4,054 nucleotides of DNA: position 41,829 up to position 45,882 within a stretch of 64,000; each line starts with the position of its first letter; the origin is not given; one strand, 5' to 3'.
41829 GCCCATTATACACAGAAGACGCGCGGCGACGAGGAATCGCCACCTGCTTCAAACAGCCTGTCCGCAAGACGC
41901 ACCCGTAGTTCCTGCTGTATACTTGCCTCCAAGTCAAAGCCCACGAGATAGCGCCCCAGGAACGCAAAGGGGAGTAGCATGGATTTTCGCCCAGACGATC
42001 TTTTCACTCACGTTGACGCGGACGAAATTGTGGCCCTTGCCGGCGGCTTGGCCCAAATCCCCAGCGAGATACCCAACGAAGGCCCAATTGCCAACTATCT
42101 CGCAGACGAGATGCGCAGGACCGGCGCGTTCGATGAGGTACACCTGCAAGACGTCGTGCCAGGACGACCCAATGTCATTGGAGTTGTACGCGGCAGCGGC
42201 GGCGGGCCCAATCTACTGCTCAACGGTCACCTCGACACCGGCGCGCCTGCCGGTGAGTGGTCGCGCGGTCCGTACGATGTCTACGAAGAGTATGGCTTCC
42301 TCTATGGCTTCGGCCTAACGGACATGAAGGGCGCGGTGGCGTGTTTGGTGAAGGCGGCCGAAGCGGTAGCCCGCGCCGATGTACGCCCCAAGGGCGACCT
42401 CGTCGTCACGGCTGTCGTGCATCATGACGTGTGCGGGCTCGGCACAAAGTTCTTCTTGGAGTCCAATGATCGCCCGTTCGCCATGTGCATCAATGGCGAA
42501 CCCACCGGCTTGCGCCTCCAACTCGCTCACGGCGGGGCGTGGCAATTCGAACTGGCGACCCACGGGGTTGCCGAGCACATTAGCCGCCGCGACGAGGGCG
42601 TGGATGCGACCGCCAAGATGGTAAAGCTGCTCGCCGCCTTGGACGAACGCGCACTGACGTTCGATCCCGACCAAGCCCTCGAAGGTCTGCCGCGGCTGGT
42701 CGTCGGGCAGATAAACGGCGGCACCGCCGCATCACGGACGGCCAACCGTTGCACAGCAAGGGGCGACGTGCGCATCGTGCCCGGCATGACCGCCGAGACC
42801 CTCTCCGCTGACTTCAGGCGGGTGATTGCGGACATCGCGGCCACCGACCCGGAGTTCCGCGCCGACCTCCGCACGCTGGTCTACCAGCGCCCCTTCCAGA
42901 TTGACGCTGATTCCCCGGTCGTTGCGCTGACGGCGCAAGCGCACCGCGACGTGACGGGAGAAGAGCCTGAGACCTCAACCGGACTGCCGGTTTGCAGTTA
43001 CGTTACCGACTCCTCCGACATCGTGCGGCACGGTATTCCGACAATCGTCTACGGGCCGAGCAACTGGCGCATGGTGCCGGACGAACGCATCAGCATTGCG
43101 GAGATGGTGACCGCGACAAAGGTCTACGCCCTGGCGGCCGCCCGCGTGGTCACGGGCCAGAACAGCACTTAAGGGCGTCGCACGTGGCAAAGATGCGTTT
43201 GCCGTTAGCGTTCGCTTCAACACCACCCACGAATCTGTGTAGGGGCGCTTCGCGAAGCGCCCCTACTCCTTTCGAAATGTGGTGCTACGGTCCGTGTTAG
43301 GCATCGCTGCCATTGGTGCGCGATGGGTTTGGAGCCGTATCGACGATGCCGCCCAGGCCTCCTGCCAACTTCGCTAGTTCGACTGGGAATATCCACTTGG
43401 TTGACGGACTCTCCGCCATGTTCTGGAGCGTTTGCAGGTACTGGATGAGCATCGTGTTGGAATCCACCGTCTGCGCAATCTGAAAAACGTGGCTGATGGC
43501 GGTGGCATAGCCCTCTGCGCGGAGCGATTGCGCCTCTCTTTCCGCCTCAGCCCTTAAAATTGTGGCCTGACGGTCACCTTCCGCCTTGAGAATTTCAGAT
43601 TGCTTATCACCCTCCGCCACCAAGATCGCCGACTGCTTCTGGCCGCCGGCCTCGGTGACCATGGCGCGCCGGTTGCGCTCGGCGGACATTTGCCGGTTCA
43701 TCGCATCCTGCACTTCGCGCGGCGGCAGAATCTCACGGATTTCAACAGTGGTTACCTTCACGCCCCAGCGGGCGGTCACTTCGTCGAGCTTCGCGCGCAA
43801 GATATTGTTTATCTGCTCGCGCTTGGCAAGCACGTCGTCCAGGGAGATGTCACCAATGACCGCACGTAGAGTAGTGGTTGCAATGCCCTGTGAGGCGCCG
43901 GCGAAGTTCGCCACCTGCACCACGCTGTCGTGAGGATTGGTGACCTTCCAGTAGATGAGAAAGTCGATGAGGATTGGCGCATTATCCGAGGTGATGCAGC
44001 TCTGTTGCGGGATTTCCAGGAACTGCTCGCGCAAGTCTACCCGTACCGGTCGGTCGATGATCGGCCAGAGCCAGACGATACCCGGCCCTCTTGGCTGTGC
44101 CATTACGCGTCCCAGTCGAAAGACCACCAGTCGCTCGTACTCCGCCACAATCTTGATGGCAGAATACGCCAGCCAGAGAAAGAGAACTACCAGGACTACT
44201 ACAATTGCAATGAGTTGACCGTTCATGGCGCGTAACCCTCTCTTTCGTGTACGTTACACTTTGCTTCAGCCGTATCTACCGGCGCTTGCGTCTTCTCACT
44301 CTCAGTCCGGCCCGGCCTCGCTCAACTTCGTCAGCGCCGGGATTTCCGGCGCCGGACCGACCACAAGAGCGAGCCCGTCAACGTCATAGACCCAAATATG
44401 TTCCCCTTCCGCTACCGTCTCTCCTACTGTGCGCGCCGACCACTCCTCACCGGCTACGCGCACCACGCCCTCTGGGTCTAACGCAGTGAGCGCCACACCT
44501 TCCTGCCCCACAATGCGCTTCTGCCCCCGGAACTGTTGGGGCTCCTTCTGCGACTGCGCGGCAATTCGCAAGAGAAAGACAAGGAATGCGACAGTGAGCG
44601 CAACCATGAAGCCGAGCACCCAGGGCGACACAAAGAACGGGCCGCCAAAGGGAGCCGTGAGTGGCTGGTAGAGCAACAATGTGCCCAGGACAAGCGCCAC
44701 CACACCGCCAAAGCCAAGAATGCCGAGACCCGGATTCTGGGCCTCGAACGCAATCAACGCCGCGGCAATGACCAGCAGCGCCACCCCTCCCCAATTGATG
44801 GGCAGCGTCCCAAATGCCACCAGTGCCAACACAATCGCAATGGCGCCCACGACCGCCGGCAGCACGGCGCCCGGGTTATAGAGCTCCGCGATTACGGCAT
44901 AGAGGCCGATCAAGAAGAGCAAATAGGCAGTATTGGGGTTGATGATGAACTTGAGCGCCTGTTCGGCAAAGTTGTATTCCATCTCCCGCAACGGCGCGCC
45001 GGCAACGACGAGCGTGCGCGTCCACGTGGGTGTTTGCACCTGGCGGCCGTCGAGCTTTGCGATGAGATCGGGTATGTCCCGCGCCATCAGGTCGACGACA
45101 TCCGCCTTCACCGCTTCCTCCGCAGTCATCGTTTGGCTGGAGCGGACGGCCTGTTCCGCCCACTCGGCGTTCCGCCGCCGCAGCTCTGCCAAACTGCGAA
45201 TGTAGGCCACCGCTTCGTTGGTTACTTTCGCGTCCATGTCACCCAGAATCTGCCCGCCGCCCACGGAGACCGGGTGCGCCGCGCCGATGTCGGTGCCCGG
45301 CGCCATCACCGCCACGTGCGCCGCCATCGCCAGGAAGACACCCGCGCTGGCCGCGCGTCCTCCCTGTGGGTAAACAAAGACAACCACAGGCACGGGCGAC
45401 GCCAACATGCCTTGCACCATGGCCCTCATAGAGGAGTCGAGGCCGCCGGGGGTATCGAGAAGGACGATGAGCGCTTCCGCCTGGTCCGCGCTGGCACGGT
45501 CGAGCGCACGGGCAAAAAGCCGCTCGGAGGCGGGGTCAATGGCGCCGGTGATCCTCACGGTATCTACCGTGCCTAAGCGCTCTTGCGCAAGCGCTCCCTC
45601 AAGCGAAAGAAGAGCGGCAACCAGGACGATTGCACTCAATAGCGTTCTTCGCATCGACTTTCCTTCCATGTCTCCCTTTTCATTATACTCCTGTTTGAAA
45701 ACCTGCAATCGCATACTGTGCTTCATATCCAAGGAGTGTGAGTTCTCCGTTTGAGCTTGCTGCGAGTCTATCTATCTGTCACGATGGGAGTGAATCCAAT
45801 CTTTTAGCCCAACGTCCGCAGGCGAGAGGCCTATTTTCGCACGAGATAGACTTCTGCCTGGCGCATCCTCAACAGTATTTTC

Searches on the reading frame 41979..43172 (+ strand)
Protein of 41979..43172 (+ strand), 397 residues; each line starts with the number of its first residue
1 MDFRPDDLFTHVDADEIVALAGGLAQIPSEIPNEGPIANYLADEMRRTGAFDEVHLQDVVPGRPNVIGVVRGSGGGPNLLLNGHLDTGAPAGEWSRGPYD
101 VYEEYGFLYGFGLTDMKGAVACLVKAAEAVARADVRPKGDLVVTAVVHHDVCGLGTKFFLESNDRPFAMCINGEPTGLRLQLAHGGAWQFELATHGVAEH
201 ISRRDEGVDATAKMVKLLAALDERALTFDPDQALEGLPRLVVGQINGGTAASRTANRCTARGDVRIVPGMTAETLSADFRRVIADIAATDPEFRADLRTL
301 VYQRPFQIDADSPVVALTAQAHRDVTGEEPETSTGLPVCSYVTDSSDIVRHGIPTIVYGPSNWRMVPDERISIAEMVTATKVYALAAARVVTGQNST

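Call 81: search_protein_families(library=pfam, proteins=[window:41979-43172:+], max_evalue=0.0001)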
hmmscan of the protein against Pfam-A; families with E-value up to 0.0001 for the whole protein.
window:41979-43172:+ (397 aa): 2 families
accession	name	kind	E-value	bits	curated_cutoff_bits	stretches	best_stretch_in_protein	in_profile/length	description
PF01546.33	Peptidase_M20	-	1.4e-23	84.4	24.6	1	80-387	1-204/206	Peptidase family M20/M25/M40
PF07687.19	M20_dimer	-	2.4e-13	50.4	21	1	183-288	2-104/107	Peptidase dimerisation domain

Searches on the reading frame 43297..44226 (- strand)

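Call 83: search_protein_families(library=pfam, proteins=[window:43297-44226:-], max_evalue=0.0001)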
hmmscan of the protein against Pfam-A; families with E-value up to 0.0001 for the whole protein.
window:43297-44226:- (309 aa): 1 family
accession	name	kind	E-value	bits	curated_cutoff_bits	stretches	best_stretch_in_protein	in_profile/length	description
PF01145.31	Band_7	-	2.8e-37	128.9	23.6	1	26-196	2-175/176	SPFH domain / Band 7 family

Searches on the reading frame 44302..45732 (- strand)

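Call 83: search_protein_families(library=pfam, proteins=[window:44302-45732:-], max_evalue=0.0001)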
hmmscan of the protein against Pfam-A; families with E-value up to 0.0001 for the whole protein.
window:44302-45732:- (476 aa): 4 families
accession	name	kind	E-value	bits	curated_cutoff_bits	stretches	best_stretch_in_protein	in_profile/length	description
PF24961.1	NfeD_membrane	-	1.3e-21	77.3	26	1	267-388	1-118/119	NfeD integral membrane domain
PF25145.1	NfeD1b_N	-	1.3e-15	57.9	40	1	56-218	2-157/189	NfeD1b, N-terminal domain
PF01957.25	NfeD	-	1.5e-13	51.1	29.1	1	405-460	2-57/57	NfeD-like C-terminal, partner-binding domain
PF00574.28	CLP_protease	-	3e-05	24.4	20.2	1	58-214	18-176/182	Clp protease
